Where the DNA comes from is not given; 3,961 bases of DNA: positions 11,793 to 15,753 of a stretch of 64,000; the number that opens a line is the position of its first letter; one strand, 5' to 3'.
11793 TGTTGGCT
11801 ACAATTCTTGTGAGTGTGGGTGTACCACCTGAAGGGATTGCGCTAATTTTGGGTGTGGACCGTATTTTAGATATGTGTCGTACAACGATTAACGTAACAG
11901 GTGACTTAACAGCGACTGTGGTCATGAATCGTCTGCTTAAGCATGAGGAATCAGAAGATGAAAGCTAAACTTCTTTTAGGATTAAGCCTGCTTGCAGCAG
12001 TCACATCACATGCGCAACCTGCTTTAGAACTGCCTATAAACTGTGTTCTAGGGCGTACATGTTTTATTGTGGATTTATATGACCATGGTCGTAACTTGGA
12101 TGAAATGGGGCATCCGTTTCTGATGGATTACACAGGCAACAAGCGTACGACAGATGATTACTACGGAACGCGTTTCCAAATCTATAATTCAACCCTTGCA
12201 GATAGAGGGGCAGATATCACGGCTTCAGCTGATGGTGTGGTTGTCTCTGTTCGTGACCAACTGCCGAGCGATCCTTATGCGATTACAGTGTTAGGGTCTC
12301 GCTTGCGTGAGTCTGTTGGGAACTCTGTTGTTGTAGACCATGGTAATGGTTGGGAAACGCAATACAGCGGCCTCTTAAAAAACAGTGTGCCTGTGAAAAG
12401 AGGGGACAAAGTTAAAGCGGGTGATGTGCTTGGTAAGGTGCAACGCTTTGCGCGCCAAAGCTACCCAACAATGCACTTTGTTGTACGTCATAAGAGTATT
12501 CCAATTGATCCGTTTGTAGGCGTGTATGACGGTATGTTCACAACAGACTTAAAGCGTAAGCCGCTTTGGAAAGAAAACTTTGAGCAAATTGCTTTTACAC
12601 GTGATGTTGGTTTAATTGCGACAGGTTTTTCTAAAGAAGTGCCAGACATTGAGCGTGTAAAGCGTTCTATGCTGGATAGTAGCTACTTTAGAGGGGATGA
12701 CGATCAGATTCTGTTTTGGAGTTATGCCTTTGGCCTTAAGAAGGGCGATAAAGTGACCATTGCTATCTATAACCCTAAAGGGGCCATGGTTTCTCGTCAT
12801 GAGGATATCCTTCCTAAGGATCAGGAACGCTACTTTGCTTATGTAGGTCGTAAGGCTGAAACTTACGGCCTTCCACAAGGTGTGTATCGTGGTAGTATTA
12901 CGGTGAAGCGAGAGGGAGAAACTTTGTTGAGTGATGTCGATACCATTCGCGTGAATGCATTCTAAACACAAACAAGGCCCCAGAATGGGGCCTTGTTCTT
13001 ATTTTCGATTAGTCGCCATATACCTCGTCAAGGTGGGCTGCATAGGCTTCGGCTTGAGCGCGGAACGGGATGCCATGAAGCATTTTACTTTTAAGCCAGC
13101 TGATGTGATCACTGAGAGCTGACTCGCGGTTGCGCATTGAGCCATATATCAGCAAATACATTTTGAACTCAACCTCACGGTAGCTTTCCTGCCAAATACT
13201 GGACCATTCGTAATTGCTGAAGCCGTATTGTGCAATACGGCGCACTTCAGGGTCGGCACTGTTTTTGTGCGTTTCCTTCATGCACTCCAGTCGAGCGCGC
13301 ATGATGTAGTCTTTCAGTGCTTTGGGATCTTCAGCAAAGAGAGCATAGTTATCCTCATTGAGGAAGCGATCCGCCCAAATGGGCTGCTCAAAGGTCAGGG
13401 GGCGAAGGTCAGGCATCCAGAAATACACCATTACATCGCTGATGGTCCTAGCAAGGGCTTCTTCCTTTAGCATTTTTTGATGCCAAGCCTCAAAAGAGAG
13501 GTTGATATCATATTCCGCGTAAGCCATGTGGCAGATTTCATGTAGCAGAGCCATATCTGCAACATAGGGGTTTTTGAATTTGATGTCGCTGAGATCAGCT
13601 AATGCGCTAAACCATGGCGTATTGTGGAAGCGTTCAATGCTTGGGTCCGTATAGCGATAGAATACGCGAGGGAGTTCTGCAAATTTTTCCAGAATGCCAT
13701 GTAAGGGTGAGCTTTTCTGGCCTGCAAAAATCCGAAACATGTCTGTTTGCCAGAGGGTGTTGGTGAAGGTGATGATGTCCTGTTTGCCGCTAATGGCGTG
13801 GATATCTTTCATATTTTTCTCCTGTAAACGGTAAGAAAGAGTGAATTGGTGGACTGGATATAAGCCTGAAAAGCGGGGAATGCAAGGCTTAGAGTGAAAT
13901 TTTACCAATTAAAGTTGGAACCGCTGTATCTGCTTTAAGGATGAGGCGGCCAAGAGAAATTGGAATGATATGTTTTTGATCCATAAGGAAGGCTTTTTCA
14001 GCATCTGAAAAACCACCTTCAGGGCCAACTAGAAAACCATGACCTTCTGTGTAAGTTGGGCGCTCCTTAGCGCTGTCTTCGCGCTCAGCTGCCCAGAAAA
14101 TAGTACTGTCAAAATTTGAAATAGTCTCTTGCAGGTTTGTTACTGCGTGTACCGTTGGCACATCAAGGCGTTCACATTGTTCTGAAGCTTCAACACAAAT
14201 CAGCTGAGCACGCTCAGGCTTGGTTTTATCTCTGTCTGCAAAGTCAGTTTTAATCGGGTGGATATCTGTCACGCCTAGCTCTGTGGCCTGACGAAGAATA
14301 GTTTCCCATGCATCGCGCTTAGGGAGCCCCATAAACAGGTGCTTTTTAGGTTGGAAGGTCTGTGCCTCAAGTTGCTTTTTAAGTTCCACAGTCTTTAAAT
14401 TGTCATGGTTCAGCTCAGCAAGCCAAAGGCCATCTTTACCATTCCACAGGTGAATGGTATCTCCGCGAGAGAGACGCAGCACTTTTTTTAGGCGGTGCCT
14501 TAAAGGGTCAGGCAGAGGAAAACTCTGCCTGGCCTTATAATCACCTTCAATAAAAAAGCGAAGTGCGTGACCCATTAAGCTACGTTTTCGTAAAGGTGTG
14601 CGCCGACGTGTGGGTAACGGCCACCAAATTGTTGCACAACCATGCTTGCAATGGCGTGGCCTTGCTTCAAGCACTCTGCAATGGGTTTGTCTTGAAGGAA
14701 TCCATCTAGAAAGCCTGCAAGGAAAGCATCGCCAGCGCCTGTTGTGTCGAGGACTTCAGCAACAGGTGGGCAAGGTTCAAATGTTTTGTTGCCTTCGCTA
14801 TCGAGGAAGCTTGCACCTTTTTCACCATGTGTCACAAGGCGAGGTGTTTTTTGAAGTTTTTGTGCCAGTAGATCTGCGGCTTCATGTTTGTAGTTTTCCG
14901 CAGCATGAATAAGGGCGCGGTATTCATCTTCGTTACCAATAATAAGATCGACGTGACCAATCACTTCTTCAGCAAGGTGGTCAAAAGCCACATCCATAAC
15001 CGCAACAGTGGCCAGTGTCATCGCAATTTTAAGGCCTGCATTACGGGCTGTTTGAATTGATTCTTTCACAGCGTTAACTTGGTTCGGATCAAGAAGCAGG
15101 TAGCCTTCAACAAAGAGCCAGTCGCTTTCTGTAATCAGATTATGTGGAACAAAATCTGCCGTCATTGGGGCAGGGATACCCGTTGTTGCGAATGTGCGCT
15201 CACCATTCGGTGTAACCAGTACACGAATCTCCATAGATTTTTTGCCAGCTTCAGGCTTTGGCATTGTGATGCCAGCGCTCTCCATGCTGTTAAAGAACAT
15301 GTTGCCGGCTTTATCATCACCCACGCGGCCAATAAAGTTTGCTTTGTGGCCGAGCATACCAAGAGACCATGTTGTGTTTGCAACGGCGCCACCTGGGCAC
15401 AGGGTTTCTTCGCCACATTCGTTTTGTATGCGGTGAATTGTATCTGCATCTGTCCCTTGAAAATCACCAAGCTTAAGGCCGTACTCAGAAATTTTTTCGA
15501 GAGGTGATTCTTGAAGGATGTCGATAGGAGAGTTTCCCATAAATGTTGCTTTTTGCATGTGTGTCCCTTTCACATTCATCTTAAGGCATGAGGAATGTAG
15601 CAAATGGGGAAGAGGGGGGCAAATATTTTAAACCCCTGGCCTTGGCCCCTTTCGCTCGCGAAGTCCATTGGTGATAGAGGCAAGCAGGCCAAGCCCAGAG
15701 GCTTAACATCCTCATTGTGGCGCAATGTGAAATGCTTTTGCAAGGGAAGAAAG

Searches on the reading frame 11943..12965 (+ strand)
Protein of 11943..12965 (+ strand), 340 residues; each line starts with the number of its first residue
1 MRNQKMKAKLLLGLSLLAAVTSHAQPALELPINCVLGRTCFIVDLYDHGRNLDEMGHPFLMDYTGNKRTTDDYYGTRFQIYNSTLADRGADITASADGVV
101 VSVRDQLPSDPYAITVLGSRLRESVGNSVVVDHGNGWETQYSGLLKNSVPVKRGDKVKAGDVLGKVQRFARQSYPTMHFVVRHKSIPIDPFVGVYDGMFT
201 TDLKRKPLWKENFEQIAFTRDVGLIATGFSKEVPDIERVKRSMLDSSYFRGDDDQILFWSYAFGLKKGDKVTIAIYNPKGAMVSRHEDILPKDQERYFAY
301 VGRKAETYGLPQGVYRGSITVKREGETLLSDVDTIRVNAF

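Call 75: search_protein_families(library=pfam, proteins=[window:11943-12965:+], max_evalue=0.000001)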
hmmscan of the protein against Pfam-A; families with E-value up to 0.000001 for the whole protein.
window:11943-12965:+ (340 aa): 1 family
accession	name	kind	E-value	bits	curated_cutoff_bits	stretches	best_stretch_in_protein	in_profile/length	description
PF01551.29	Peptidase_M23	-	1.7e-16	60.6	28.7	1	86-190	10-96/96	Peptidase family M23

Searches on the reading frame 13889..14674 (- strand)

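Call 76: search_protein_families(library=pfam, proteins=[window:13889-14674:-], max_evalue=0.000001)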
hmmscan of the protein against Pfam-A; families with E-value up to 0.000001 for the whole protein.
window:13889-14674:- (261 aa): 1 family
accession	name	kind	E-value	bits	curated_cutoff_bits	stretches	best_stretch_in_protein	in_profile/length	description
PF04452.19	Methyltrans_RNA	-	2.7e-33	115.3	23.9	1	110-258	6-163/165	RNA methyltransferase domain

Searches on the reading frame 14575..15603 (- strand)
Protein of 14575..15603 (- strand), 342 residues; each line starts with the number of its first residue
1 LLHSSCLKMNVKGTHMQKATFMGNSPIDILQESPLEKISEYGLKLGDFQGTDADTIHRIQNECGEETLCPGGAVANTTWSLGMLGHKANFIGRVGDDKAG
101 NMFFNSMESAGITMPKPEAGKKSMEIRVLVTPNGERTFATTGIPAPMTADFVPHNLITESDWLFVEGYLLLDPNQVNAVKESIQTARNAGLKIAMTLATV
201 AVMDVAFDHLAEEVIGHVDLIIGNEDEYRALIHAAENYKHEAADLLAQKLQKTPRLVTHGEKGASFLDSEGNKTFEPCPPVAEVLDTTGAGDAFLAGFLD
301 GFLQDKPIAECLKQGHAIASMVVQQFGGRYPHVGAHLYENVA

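Call 76: search_protein_families(library=pfam, proteins=[window:14575-15603:-], max_evalue=0.000001)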
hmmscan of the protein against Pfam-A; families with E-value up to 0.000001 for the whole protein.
window:14575-15603:- (342 aa): 1 family
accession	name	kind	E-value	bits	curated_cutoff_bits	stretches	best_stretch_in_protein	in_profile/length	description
PF00294.29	PfkB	-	1.6e-46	159.4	25.8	1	38-330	4-297/302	pfkB family carbohydrate kinase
